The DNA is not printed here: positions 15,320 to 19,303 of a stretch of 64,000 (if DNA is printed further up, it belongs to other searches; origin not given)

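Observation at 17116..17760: LamG/concanavalin-like domain inserted inside a LacZ-type GH2 beta-galactosidase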

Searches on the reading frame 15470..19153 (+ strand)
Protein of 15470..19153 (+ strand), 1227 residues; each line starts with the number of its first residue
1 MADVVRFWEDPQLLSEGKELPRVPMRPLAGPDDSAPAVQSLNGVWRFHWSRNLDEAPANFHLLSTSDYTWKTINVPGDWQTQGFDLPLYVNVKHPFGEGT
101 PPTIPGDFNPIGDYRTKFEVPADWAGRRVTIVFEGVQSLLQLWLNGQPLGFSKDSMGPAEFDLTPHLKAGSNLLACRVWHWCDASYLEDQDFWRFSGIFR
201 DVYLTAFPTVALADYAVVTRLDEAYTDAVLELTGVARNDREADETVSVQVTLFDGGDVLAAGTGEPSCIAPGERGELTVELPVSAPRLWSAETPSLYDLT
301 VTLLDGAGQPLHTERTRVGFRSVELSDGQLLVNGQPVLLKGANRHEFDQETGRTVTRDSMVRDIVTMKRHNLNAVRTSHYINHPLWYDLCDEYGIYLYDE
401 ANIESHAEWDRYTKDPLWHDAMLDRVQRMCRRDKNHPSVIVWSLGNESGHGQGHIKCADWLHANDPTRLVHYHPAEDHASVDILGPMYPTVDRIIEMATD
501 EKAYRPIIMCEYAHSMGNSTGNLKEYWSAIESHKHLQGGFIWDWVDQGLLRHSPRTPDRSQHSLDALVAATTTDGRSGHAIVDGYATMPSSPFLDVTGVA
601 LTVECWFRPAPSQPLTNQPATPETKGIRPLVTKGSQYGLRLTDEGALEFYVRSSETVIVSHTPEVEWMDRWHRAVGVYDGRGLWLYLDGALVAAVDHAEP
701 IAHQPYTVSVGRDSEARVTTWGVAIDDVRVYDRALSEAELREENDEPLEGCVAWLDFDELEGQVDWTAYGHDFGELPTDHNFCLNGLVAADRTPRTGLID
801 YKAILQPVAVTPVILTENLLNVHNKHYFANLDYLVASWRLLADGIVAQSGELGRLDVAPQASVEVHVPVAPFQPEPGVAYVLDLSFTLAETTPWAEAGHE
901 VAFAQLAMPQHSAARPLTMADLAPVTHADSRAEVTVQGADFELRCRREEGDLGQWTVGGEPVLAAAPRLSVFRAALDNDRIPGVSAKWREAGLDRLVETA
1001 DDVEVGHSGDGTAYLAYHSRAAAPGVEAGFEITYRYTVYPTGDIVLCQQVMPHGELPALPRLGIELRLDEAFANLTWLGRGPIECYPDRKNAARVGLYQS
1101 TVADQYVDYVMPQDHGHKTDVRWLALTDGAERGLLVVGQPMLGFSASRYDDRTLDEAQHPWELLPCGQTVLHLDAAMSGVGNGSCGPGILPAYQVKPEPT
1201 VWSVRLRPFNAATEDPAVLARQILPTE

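Call 3: search_protein_families(library=pfam, proteins=[window:15470-19153:+], max_evalue=0.01)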
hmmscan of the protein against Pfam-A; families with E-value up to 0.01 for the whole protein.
window:15470-19153:+ (1227 aa): 8 families
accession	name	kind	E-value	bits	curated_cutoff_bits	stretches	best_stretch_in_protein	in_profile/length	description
PF02836.23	Glyco_hydro_2_C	-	2.6e-89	299.8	21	2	323-556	1-254/302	Glycosyl hydrolases family 2, TIM barrel domain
PF02929.23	Bgal_small_N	-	9.2e-67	225.8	25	1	937-1201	1-243/248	Beta galactosidase small chain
PF02837.24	Glyco_hydro_2_N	-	1.1e-41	143.1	28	1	39-207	2-168/169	Glycosyl hydrolases family 2, sugar binding domain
PF16353.11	LacZ_4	-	4.9e-28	97.7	27.3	1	820-908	1-86/87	Beta-galactosidase, domain 4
PF13385.13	Laminin_G_3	-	2.5e-19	70.3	27.6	1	583-740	4-150/151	Concanavalin A-like lectin/glucanases superfamily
PF00703.27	Glyco_hydro_2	-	3e-16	60.6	23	1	211-321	2-109/109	Glycosyl hydrolases family 2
PF22666.2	Glyco_hydro_2_N2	-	1.5e-06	28.8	27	1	114-176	52-115/167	Glycosyl hydrolase 2 galactose-binding domain-like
PF13364.12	BetaGal_ABD2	-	0.0017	19.5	23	1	114-180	39-108/112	Beta-galactosidase second all-beta domain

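Call 4: search_solved_structures(query=window:15470-19153:+, show_alignments=2)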
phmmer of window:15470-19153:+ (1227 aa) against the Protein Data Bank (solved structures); distinct sequences matched with E-value up to 0.001: 132 (the best 60 are shown).
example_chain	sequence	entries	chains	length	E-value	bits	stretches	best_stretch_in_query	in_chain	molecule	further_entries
6sd0_A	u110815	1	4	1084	3.6e-209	700.5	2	8-551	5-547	Beta-galactosidase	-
6s6z_A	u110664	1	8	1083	3.7e-209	700.4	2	8-551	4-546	Beta-galactosidase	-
9m0e_A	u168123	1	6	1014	5.9e-195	653.4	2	27-554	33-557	Beta-galactosidase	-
3dec_A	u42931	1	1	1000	1.6e-191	642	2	30-549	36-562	Beta-galactosidase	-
3bga_A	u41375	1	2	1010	3.2e-186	624.5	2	32-549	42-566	Beta-galactosidase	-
6cvm_A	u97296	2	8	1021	5.4e-173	580.6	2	31-553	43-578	Beta-galactosidase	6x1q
1f4a_A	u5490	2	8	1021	6.4e-173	580.4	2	31-553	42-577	BETA-GALACTOSIDASE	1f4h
5a1a_A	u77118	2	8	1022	6.4e-173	580.4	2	31-553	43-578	BETA-GALACTOSIDASE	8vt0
1jz2_A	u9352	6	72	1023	6.4e-173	580.4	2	31-553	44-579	Beta-Galactosidase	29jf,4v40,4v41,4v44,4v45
3j7h_A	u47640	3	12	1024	6.5e-173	580.4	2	31-553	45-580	Beta-galactosidase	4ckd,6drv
9wln_A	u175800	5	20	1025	6.5e-173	580.4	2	31-553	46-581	Beta-galactosidase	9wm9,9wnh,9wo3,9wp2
1px3_A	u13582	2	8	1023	6.6e-173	580.3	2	31-553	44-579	beta-galactosidase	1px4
1dp0_A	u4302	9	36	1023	6.7e-173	580.3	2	31-553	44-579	BETA-GALACTOSIDASE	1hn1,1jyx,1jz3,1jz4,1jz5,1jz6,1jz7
6tsh_A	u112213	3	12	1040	6.8e-173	580.3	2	31-553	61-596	Beta-galactosidase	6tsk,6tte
4duv_A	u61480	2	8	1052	7.4e-173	580.2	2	31-553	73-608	Beta-galactosidase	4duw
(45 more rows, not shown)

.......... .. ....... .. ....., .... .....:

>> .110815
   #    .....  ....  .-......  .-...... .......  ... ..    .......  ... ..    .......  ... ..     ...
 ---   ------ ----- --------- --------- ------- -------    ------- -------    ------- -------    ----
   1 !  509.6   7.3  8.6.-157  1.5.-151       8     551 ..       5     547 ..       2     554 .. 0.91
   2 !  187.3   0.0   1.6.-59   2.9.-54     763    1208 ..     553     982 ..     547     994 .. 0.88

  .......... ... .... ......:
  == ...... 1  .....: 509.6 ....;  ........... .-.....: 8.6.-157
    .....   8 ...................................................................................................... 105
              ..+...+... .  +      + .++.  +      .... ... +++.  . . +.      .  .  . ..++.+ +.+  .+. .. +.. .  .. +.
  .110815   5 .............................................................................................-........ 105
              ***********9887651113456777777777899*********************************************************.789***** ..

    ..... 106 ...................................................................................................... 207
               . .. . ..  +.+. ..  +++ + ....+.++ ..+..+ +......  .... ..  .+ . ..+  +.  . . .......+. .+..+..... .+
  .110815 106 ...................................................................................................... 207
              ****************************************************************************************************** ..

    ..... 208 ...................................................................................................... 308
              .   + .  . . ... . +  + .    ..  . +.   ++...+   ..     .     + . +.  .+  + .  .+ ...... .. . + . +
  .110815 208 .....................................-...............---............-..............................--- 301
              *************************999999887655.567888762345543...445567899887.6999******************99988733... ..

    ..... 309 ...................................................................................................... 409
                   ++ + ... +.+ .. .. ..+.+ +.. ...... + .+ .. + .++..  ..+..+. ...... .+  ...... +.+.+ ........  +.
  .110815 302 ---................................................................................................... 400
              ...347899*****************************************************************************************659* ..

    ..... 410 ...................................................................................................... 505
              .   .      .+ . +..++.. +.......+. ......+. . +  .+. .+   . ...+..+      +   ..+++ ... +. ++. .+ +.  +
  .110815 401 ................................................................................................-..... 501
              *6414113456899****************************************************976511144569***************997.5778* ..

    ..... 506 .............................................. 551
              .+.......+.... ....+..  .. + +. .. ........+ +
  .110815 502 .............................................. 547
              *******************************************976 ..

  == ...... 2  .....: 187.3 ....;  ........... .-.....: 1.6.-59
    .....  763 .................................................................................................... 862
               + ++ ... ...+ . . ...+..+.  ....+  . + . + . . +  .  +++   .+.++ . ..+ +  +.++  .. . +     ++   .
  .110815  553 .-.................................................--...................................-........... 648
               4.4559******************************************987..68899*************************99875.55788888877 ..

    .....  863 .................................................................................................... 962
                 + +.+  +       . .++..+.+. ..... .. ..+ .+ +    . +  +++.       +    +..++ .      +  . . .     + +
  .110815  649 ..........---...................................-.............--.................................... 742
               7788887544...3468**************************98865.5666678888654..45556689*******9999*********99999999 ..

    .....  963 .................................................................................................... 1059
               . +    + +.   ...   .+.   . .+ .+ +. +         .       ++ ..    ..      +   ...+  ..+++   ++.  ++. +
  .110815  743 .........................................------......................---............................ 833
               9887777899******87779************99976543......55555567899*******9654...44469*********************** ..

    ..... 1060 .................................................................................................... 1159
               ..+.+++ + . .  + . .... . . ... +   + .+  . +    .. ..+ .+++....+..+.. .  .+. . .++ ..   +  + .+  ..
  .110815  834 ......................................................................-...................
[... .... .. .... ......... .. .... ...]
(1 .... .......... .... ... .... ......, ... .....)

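Call 5: find_homologous_proteins(query=window:15470-19153:+, max_evalue=1e-20)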
Query window:15470-19153:+ (1227 aa): 8000 proteins with E <= 1e-20 among 8000 candidates; the best 120 are listed.
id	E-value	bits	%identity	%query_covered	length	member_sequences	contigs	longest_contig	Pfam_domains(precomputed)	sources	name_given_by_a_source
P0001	0.0e+0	2902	100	100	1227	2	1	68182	PF02837.25,PF16353.12,PF13385.14,PF02836.24,PF00703.28,PF22666.3,PF02929.24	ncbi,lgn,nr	ncbi:MAG: DUF4981 domain-containing protein [Armatimonadetes bacterium]|nr:DUF4981 domain-containing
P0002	0.0e+0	1567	59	99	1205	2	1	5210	PF02837.25,PF16353.12,PF13385.14,PF02836.24,PF00703.28,PF02929.24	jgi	jgi:beta-galactosidase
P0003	0.0e+0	1357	53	98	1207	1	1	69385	PF02837.25,PF16353.12,PF13385.14,PF02836.24,PF00703.28,PF22666.3,PF02929.24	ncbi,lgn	-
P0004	0.0e+0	1265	48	99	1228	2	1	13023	PF02837.25,PF16353.12,PF13385.14,PF02836.24,PF00703.28,PF22666.3,PF02929.24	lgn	-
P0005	0.0e+0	1243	50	98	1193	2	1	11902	PF02837.25,PF16353.12,PF13385.14,PF02836.24,PF00703.28,PF22666.3,PF02929.24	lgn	-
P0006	0.0e+0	1243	50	96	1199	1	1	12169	PF02837.25,PF16353.12,PF13385.14,PF02836.24,PF00703.28,PF22666.3,PF02929.24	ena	-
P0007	0.0e+0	1207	48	100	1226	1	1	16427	PF02837.25,PF16353.12,PF13385.14,PF02836.24,PF00703.28,PF02929.24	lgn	-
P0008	0.0e+0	1206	47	100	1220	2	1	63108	PF02837.25,PF16353.12,PF13385.14,PF02836.24,PF00703.28,PF22666.3,PF02929.24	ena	-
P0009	0.0e+0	1193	49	98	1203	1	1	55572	PF02837.25,PF16353.12,PF13385.14,PF02836.24,PF00703.28,PF22666.3,PF02929.24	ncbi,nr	ncbi:MAG: DUF4981 domain-containing protein [Fimbriimonadaceae bacterium]|nr:DUF4981 domain-containi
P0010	0.0e+0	1159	46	99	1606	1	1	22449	PF02837.25,PF16353.12,PF13385.14,PF02836.24,PF00703.28,PF22666.3,PF02929.24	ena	-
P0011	0.0e+0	1147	48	98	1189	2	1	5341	PF02837.25,PF16353.12,PF13385.14,PF02836.24,PF00703.28,PF22666.3,PF02929.24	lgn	-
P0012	0.0e+0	1121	46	99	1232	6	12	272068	PF02837.25,PF16353.12,PF13385.14,PF02836.24,PF00703.28,PF22666.3,PF02929.24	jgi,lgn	-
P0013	0.0e+0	1111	43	98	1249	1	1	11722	PF02837.25,PF16353.12,PF13385.14,PF02836.24,PF00703.28,PF22666.3,PF02929.24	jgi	jgi:beta-galactosidase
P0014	0.0e+0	1097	43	99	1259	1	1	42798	PF02837.25,PF16353.12,PF13385.14,PF02836.24,PF00703.28,PF22666.3,PF02929.24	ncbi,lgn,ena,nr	ncbi:MAG: DUF4981 domain-containing protein [Nitrospiraceae bacterium]|nr:DUF4981 domain-containing 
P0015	0.0e+0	1095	43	98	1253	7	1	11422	PF02837.25,PF16353.12,PF13385.14,PF02836.24,PF00703.28,PF22666.3,PF02929.24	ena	-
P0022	0.0e+0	1054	55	44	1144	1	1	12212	PF02837.25,PF16353.12,PF19960.7,PF02836.24,PF00703.28,PF22666.3,PF02929.24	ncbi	-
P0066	1.9e-288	978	53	44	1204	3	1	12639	PF02837.25,PF16353.12,PF01220.25,PF02836.24,PF00703.28,PF22666.3,PF02929.24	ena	-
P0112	1.6e-273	929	39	97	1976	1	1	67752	PF02837.25,PF16353.12,PF13385.14,PF08305.18,PF22359.3,PF02368.25,PF02836.24,PF00703.28,PF22666.3,PF02929.24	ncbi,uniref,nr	ncbi:glycoside hydrolase family 2 TIM barrel-domain containing protein [Fonticella tunisiensis]|unir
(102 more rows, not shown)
